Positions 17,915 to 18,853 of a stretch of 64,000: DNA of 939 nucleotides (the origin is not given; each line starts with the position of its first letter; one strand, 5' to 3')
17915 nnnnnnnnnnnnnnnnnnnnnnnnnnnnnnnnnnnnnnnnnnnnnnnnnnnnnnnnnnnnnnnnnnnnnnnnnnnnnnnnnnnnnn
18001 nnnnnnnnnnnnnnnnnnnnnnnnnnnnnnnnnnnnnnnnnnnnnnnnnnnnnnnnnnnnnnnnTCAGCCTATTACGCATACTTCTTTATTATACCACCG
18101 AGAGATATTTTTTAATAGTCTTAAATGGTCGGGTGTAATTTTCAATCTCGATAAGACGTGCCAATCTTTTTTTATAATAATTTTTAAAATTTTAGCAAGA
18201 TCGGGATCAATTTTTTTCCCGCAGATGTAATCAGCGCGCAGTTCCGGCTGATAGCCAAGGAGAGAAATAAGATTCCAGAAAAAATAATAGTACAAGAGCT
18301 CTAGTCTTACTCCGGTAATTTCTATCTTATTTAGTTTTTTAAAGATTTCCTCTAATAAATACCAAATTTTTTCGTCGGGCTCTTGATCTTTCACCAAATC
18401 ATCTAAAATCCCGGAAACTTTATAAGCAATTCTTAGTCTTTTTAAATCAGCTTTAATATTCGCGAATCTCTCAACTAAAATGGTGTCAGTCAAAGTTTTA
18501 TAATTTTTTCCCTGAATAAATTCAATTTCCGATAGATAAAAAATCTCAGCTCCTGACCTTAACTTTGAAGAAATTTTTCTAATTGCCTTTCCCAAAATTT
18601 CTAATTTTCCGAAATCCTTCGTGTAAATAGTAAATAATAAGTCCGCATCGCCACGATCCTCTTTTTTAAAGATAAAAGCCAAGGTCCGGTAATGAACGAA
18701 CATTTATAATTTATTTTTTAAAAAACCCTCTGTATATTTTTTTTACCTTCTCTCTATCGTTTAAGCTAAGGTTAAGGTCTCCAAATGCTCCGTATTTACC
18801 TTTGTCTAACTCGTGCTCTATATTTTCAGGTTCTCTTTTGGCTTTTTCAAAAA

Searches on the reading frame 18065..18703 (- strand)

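Call 78: search_protein_families(library=pfam, proteins=[window:18065-18703:-], max_evalue=0.0001)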
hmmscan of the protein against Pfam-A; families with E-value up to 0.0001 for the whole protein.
window:18065-18703:- (212 aa): 2 families
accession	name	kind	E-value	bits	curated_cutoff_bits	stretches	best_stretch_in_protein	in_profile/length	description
PF02565.21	RecO_C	-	9.3e-12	45.4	22.1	1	86-203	3-119/157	Recombination protein O C terminal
PF11967.14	RecO_N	-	1.6e-09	38.1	27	1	5-78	4-78/80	Recombination protein O N terminal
